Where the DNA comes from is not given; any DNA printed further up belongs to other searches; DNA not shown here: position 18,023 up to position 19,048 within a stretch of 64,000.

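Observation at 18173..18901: E2-like CBASS component carries a SEC-C-type zinc knuckle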

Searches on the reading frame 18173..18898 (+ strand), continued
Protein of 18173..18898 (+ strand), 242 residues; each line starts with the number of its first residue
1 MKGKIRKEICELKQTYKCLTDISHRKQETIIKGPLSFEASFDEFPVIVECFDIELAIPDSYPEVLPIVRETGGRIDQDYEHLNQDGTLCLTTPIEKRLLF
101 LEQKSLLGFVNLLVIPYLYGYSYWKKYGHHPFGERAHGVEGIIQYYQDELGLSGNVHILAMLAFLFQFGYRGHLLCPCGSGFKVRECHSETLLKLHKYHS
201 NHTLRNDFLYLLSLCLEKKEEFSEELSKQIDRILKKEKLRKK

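Call 47: search_protein_families(library=pfam, proteins=[P0024, P0026, P0119], max_evalue=10)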
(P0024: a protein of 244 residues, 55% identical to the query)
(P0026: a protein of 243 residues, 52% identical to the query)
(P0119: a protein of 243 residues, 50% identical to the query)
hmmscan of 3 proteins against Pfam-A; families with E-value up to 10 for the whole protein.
P0024 (244 aa): 1 family
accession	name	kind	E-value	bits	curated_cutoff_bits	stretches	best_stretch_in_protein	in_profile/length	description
PF02810.21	SEC-C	-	0.0016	18.7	20.4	1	176-190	5-19/19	SEC-C motif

P0026 (243 aa): 1 family
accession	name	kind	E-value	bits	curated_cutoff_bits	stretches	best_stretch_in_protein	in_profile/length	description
PF02810.21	SEC-C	-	7.5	7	20.4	0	176-190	5-19/19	SEC-C motif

P0119 (243 aa): 3 families
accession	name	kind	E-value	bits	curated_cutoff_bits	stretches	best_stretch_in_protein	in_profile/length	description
PF02810.21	SEC-C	-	0.023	15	20.4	1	176-190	5-19/19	SEC-C motif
PF14461.11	Prok-E2_B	-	0.15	12.5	25.4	1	46-92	34-80/135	Prokaryotic E2 family B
PF08115.16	Toxin_28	-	0.38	11.1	25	1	173-188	14-29/35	SFI toxin family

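Call 48: search_dna_similar(query=window:18173-18898:+, collection=plasmids, mode=protein, max_evalue=0.001, max_rows=25)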
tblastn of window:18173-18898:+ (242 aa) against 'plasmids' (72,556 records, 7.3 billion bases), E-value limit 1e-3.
Records with a match: 12; places in all: 12; records where one place covers at least 80% of the query: 4.
Best place of each record, by identity: <60% 12.
By first word of the organism name: Ligilactobacillus 4; Cytobacillus 1; Aliarcobacter 1; Haliscomenobacter 1; Vibrio 1; Runella 1; Chryseobacterium 1; Carnobacterium 1; Enterococcus 1.
By predicted mobility (MOB-suite, as given by PLSDB): non-mobilizable 8; mobilizable 3; conjugative 1.
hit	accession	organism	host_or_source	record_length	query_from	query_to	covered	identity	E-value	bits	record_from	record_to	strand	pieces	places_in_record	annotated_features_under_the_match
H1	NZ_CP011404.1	Ligilactobacillus salivarius str. Ren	Homo sapiens,human feces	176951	9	210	83%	31.7%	4e-22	101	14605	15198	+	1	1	hypothetical protein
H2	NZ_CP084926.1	Ligilactobacillus salivarius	Homo sapiens,mixed culture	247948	9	210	83%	31.3%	6e-22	101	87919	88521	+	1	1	hypothetical protein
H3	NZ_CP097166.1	Ligilactobacillus salivarius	Homo sapiens,single cell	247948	9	210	83%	31.3%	6e-22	101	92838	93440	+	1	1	hypothetical protein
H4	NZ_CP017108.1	Ligilactobacillus salivarius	Gallus gallus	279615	9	210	83%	31.3%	6e-22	101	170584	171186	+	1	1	hypothetical protein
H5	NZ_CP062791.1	Cytobacillus oceanisediminis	rhizosphere taken during the low tide ...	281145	7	187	75%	30.4%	1e-17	89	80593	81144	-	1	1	hypothetical protein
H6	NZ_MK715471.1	Aliarcobacter cryaerophilus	Greenshell mussel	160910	30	209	74%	29.6%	2e-16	85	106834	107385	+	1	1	hypothetical protein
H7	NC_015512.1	Haliscomenobacter hydrossis DSM 1100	activated sludge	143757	7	198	79%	27.7%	1e-12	74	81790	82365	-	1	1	SEC-C metal-binding domain-containing protein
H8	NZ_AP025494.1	Vibrio gigantis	-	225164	19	194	73%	29.1%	6e-16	84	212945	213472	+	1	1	hypothetical protein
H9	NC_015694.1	Runella slithyformis DSM 19594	fresh water lake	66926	4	188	76%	27.5%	2e-7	59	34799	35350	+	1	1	SEC-C domain-containing protein | MBL fold metallo-hydrolase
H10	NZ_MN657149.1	Chryseobacterium sp.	-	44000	41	206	69%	29.6%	1e-13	77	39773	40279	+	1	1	SEC-C metal-binding domain-containing protein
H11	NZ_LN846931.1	Carnobacterium maltaromaticum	-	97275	53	192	58%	34.5%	1e-17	89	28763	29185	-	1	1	SEC-C metal-binding domain-containing protein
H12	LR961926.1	Enterococcus faecalis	-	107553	51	195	60%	32.0%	2e-14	79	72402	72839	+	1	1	none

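Call 49: get_annotated_region(hit=H9, flank=5000)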
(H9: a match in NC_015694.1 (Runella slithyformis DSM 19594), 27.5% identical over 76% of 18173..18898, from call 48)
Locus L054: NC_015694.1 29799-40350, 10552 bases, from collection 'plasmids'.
description: Runella slithyformis DSM 19594 plasmid pRUNSL03, complete sequence
organism: Runella slithyformis DSM 19594 (NCBI taxid 761193)
taxonomy: Bacteria; Bacteroidota; Cytophagia; Cytophagales; Spirosomataceae; Runella; Runella slithyformis; Runella slithyformis DSM 19594
host: -; source: fresh water lake; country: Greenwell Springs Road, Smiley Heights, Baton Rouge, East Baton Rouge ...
typing (MOB-suite, as given by PLSDB): conjugative; replicon rep_cluster_1309; relaxase MOBP; mating-pair formation MPF_T
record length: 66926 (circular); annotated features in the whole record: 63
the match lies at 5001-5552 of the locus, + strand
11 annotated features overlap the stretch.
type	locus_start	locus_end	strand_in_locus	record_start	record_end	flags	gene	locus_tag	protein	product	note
CDS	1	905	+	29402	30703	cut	-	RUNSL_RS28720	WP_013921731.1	MvaI/BcnI family restriction endonuclease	-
CDS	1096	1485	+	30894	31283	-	-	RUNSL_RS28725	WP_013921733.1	hypothetical protein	-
CDS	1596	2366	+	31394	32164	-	-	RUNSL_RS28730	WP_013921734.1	hypothetical protein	-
CDS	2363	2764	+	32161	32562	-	-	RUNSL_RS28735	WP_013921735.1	hypothetical protein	-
CDS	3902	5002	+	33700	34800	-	-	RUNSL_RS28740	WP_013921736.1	MBL fold metallo-hydrolase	-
CDS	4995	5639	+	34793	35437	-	-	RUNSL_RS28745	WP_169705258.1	SEC-C domain-containing protein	-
CDS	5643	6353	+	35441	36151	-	-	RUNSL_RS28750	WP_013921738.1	hypothetical protein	-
CDS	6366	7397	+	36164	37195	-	-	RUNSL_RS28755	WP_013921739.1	MBL fold metallo-hydrolase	-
CDS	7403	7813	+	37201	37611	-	-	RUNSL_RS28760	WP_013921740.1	hypothetical protein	-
CDS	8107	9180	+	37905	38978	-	-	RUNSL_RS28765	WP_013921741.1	MBL fold metallo-hydrolase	-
CDS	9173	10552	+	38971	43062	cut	-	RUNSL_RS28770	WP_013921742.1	serine protease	GO:0006508 - proteolysis [Evidence IEA]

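Call 50: get_annotated_region(hit=H7, flank=5000)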
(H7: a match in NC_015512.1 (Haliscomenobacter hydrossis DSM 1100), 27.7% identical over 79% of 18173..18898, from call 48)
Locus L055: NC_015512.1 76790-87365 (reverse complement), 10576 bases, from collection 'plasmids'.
description: Haliscomenobacter hydrossis DSM 1100 plasmid pHALHY02, complete sequence
organism: Haliscomenobacter hydrossis DSM 1100 (NCBI taxid 760192)
taxonomy: Bacteria; Bacteroidota; Saprospiria; Saprospirales; Haliscomenobacteraceae; Haliscomenobacter; Haliscomenobacter hydrossis; Haliscomenobacter hydrossis DSM 1100
host: -; source: activated sludge; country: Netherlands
typing (MOB-suite, as given by PLSDB): non-mobilizable; replicon rep_cluster_1690
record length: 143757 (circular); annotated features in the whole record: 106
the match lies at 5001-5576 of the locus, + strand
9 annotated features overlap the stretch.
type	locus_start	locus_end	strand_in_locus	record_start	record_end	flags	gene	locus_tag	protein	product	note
CDS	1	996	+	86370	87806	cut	-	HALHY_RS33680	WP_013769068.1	DUF4942 domain-containing protein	-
CDS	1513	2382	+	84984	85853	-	-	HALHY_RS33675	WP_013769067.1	Bro-N domain-containing protein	-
CDS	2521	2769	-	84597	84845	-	-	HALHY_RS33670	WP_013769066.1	hypothetical protein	-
CDS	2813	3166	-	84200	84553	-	-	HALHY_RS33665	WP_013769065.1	hypothetical protein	-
CDS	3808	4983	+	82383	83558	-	-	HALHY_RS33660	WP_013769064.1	nucleotidyltransferase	-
CDS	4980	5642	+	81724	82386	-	-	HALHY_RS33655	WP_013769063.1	SEC-C metal-binding domain-containing protein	-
CDS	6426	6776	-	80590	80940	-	-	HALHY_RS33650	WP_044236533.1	hypothetical protein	-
CDS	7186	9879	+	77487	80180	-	-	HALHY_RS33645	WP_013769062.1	hypothetical protein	-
CDS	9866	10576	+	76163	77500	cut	-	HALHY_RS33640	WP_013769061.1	hypothetical protein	-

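Call 51: get_annotated_region(hit=H1, flank=5000)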
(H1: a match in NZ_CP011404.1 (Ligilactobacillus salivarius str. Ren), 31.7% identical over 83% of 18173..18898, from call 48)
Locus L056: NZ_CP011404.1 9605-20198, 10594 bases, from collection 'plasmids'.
description: Ligilactobacillus salivarius str. Ren plasmid pR1, complete sequence
organism: Ligilactobacillus salivarius str. Ren (NCBI taxid 1194971)
taxonomy: Bacteria; Bacillota; Bacilli; Lactobacillales; Lactobacillaceae; Ligilactobacillus; Ligilactobacillus salivarius; Ligilactobacillus salivarius str. Ren
host: -; source: Homo sapiens,human feces; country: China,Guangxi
typing (MOB-suite, as given by PLSDB): non-mobilizable; replicon rep_cluster_1685
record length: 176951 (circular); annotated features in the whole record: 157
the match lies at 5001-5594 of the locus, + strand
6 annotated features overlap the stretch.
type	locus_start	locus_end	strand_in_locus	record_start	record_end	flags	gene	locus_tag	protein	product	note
CDS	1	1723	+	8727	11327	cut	pglZ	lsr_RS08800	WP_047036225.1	BREX-1 system phosphatase PglZ type A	-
CDS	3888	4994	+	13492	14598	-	-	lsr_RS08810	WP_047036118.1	nucleotidyltransferase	-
CDS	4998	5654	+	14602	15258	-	-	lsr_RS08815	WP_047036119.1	hypothetical protein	-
CDS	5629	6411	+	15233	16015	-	-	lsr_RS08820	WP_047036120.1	hypothetical protein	-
CDS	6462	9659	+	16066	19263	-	-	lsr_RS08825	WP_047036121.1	hypothetical protein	-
CDS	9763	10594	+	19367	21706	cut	-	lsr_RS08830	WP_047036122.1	hypothetical protein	-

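Call 64: get_annotated_region(hit=H10, flank=5000)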
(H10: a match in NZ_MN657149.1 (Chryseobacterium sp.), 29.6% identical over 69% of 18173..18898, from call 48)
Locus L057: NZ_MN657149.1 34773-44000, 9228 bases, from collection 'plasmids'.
description: Chryseobacterium sp. strain ANT_H2B plasmid pA2BH1, complete sequence
organism: Chryseobacterium sp. (NCBI taxid 1871047)
taxonomy: Bacteria; Bacteroidota; Flavobacteriia; Flavobacteriales; Weeksellaceae; Chryseobacterium; Chryseobacterium sp.
host: -; source: -; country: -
typing (MOB-suite, as given by PLSDB): non-mobilizable
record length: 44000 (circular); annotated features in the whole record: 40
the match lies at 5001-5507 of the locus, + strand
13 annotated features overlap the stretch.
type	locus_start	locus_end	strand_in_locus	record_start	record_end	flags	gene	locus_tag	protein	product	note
CDS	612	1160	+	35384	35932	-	-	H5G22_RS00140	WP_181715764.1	recombinase family protein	GO:0006310 - DNA recombination [Evidence IEA]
CDS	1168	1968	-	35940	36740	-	-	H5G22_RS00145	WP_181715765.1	ImmA/IrrE family metallo-endopeptidase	-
CDS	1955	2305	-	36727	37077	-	-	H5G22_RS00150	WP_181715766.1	hypothetical protein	-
CDS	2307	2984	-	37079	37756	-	-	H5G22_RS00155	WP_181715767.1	sigma-70 family RNA polymerase sigma factor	-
CDS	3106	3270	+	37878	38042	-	-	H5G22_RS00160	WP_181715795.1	hypothetical protein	-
CDS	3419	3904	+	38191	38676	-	-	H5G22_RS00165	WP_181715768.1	Pycsar system effector family protein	-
CDS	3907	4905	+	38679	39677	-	-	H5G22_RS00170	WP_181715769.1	adenylate/guanylate cyclase domain-containing protein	-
CDS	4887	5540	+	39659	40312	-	-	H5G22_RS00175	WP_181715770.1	SEC-C metal-binding domain-containing protein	-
CDS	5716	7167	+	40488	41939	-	xseA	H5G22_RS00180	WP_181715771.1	exodeoxyribonuclease VII large subunit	GO:0006308 - DNA catabolic process [Evidence IEA]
CDS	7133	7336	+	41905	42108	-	xseB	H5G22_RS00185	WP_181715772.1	exodeoxyribonuclease VII small subunit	GO:0006308 - DNA catabolic process [Evidence IEA]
CDS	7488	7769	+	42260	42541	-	-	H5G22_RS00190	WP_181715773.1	hypothetical protein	-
CDS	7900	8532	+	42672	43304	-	-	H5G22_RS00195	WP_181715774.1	SOS response-associated peptidase family protein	GO:0006974 - DNA damage response [Evidence IEA]; GO:0018142 - protein-DNA covalent cross-linking [Evidence IEA]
CDS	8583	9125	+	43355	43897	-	-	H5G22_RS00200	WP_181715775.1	hypothetical protein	-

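Call 65: get_annotated_region(hit=H11, flank=5000)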
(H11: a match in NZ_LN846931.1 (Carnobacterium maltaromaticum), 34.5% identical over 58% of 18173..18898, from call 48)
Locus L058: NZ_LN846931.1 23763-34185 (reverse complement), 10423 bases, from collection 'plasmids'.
description: Carnobacterium maltaromaticum strain LMA28 plasmid megaplasmid, complete sequence
organism: Carnobacterium maltaromaticum (NCBI taxid 2751)
taxonomy: Bacteria; Bacillota; Bacilli; Lactobacillales; Carnobacteriaceae; Carnobacterium; Carnobacterium maltaromaticum
host: -; source: -; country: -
typing (MOB-suite, as given by PLSDB): non-mobilizable
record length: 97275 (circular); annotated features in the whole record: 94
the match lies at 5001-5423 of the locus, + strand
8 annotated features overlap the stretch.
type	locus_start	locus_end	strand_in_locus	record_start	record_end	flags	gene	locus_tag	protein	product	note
CDS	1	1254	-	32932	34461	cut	-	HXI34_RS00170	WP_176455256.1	multicopper oxidase domain-containing protein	-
CDS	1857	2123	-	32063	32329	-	-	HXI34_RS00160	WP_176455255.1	hypothetical protein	-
CDS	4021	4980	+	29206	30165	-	-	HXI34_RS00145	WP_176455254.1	IS30-like element IS1062 family transposase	-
CDS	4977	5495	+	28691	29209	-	-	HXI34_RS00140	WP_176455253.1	SEC-C metal-binding domain-containing protein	-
CDS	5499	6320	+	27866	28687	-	-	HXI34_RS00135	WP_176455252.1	S-4TM family putative pore-forming effector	-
CDS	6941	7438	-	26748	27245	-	-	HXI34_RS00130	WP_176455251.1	hypothetical protein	-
CDS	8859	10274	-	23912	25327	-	-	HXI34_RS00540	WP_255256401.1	glycoside hydrolase domain-containing protein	-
CDS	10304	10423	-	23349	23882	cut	-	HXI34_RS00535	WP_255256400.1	peptidoglycan-binding domain-containing protein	-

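Call 66: get_annotated_region(hit=H8, flank=5000)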
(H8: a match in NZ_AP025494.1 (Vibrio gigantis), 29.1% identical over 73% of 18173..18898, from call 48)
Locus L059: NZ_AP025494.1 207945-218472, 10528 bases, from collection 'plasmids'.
description: Vibrio gigantis strain LMG 22741 plasmid p1, complete sequence
organism: Vibrio gigantis (NCBI taxid 296199)
taxonomy: Bacteria; Pseudomonadota; Gammaproteobacteria; Vibrionales; Vibrionaceae; Vibrio; Vibrio gigantis
host: -; source: -; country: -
typing (MOB-suite, as given by PLSDB): non-mobilizable
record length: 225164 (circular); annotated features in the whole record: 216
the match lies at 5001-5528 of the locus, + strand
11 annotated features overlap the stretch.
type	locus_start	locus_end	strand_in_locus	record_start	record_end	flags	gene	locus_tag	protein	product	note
CDS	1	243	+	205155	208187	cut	-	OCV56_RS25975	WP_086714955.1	type I restriction endonuclease subunit R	-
CDS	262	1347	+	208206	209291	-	-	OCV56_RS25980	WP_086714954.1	ATP-binding protein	-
CDS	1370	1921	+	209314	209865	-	-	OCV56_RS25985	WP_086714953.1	helix-turn-helix domain-containing protein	-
CDS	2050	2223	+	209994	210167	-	-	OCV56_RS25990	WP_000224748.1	hypothetical protein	-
CDS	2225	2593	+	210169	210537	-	-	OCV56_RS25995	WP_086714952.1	metal-dependent hydrolase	-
CDS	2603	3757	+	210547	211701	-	-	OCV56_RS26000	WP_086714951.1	SAVED domain-containing protein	-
CDS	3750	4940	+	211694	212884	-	-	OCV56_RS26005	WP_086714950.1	nucleotidyltransferase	-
CDS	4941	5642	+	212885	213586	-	-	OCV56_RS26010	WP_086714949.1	hypothetical protein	-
CDS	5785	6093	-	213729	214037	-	-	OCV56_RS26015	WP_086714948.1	hypothetical protein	-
CDS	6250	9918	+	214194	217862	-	-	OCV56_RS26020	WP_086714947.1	hypothetical protein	-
CDS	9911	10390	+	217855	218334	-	-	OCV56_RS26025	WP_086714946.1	hypothetical protein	-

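Call 68: search_solved_structures(query=L059:4941-5639:+, max_evalue=1, show_alignments=2)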
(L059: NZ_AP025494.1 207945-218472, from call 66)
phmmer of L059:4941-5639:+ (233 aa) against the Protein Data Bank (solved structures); distinct sequences matched with E-value up to 1: 3.
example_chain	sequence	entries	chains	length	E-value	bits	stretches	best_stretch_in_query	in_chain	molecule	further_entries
2fo3_A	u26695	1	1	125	0.019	17.8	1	11-92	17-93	Ubiquitin-conjugating enzyme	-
2h2y_A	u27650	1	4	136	0.026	17.4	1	11-92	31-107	Ubiquitin-conjugating enzyme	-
5v0r_A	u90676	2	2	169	0.93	12.3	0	50-110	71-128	Ubiquitin-conjugating enzyme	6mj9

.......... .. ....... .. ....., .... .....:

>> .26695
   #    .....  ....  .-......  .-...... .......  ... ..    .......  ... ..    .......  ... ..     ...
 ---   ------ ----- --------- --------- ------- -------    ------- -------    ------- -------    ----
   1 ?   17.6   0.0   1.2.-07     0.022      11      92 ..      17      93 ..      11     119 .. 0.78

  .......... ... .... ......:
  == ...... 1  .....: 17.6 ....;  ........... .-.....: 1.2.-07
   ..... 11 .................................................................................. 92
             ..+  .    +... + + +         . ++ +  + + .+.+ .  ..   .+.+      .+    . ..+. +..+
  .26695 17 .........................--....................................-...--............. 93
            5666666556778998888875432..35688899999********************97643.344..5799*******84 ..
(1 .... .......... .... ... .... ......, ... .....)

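Call 69: search_protein_families(library=padloc, proteins=[L057:3907-4902:+, L057:4887-5537:+, L057:3419-3901:+, L054:3902-4999:+, L054:4995-5636:+, L054:5643-6350:+, L059:4941-5639:+, L059:2603-3754:+], max_evalue=0.001)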
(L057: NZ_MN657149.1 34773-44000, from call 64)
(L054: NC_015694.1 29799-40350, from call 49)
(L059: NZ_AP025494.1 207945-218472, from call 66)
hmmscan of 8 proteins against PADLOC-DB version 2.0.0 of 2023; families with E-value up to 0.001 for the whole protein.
L057:3907-4902:+ (332 aa): 11 families
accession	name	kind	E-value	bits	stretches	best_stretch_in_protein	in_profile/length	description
PDLC00767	PycC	-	2.3e-116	386.8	1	1-330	1-335/337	Pycsar cyclase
PDLC02370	PycC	-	2.7e-91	304.4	1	6-296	3-291/340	-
PDLC00761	PycC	-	3.6e-70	235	1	45-303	58-322/438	Pycsar cyclase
PDLC00764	PycC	-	1.6e-52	177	1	8-251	9-256/449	Pycsar cyclase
PDLC02367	PycC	-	1e-13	49.3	1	61-246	13-190/226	-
PDLC02369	PycC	-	4.4e-12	44.1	1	79-246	34-189/248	-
PDLC00763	PycC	-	9.3e-10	36.3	1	65-211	27-164/268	Pycsar cyclase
PDLC00766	PycC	-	1.9e-09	35.3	1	54-246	6-193/232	Pycsar cyclase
PDLC02368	PycC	-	3.2e-05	21.6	1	89-199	42-149/234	-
PDLC00765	PycC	-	0.00036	17.7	1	74-255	241-417/477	Pycsar cyclase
PDLC02366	PycC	-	0.00052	17.1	1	63-247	249-432/486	-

L057:4887-5537:+ (217 aa): 8 families
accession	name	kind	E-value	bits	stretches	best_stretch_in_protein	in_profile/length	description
PDLC00833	E1-E2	-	1.7e-56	189.2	1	3-215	3-216/222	E1-E2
PDLC00872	E2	-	1.4e-51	173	1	6-216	3-213/216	E2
PDLC00865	E2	-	2.3e-47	159.2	1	3-213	4-213/219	E2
PDLC00871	E2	-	5.9e-39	132.2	1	3-203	3-202/241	E2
PDLC00861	E2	-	1.4e-32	111.1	1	13-212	15-218/232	E2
PDLC00870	E2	-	1.7e-26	91.6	1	4-215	5-217/223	E2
PDLC00859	E2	-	1.5e-16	58.6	1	41-192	43-195/221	E2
PDLC00862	E2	-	4.4e-05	21.5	1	9-137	28-147/150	E2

L057:3419-3901:+ (161 aa): 10 families
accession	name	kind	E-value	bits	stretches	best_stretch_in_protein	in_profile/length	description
PDLC00700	Effector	-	5.8e-39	131.8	1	3-160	6-172/173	2TM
PDLC02364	PycTM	-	2.7e-28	97.3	1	3-157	7-153/160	-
PDLC02363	PycTM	-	8.1e-25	85.5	1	3-154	7-151/154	-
PDLC02365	PycTM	-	4.8e-22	77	1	1-157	1-163/165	-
PDLC00678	Effector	-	5.1e-16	57.2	1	8-159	17-177/184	2TM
PDLC00711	Effector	-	7.5e-16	56.8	1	6-154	12-156/164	2TM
PDLC00692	Effector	-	8e-14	49.8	1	15-154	17-153/167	2TM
PDLC00668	Effector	-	5.7e-11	40.6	1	27-154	36-175/184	2TM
PDLC00685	Effector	-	5.3e-10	37.4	1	15-152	31-162/174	2TM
PDLC00691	Effector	-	1.5e-09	36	1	2-159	4-172/176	2TM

L054:3902-4999:+ (366 aa): 5 families
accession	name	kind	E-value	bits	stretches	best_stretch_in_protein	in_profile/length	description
PDLC03854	LmuA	-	5.2e-11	40.3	1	193-284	218-300/345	-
PDLC04673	PDC-M48B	-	5.6e-09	33.8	1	46-241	24-210/296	-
PDLC03805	RTasMBL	-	6.1e-07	26.9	1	141-243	142-242/322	DRT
PDLC04676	PDC-M48B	-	4e-06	23.9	0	71-104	56-90/357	-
PDLC04675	PDC-M48B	-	4.3e-05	20.9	0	52-244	36-214/291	-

L054:4995-5636:+ (214 aa): 8 families
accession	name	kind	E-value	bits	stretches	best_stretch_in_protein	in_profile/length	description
PDLC00833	E1-E2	-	4.5e-44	148.6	1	2-211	5-215/222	E1-E2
PDLC00872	E2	-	1.5e-43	146.8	1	3-213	3-213/216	E2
PDLC00865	E2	-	1.2e-39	134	1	2-209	6-212/219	E2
PDLC00871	E2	-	2.6e-27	94.1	1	4-199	7-202/241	E2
PDLC00859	E2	-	1.7e-21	74.8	1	6-194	7-200/221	E2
PDLC00861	E2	-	6.1e-20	69.7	1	19-194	24-202/232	E2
PDLC00870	E2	-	1.2e-15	56.2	1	3-209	7-214/223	E2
PDLC00844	E1-E2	-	0.00044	17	1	44-93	41-88/489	E1-E2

L054:5643-6350:+ (236 aa): 0 families

L059:4941-5639:+ (233 aa): 7 families
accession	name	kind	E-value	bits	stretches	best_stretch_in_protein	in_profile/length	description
PDLC00859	E2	-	2.3e-99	329.4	1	1-213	1-214/221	E2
PDLC00872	E2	-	3.1e-50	168.6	1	9-209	8-204/216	E2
PDLC00871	E2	-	4e-43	145.8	1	14-216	16-214/241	E2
PDLC00865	E2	-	2.7e-36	123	1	11-205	14-203/219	E2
PDLC00870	E2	-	8e-30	102.5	1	9-204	12-203/223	E2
PDLC00833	E1-E2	-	8.5e-26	88.8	1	9-208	11-207/222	E1-E2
PDLC00861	E2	-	1.1e-24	85.2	1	14-193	18-197/232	E2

L059:2603-3754:+ (384 aa): 24 families
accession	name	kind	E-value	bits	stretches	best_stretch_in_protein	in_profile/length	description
PDLC00739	Effector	-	2.7e-155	515.3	1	5-379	4-376/378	Endonuclease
PDLC01997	SAVED1--SAVED_HNH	-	2.5e-151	502.4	1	6-378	3-367/368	-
PDLC00746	Effector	-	1.7e-109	364.4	1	4-378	12-387/389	Endonuclease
PDLC00749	Effector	-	3.8e-75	251.3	1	6-376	13-393/395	Endonuclease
PDLC00740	Effector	-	1.6e-52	176.6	1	10-378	17-383/391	Endonuclease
PDLC00747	Effector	-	7e-49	164.9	1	14-367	17-361/373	Endonuclease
PDLC01998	SAVED1--SAVED_HNH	-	5.5e-48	162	1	8-380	113-491/506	-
PDLC00743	Effector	-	2.5e-47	159.8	1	14-365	8-373/384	Endonuclease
PDLC00751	Effector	-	6e-39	132.4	1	8-381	130-514/530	Endonuclease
PDLC00742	Effector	-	7.6e-37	125.2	1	9-378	121-510/527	Endonuclease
PDLC01999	SAVED1--SAVED_HNH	-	1.2e-34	117.9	1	11-374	18-376/387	-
PDLC00738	Effector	-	5.9e-26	89.3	1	9-376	147-517/529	Endonuclease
PDLC02000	Effector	-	2.4e-23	80.7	1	12-366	149-502/524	SAVED1--SAVED_HNH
PDLC04772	PDC-M68A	-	1.4e-20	72.3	1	10-116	6-109/253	-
PDLC00736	Effector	-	6e-16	56.4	1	170-352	353-529/561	Endonuclease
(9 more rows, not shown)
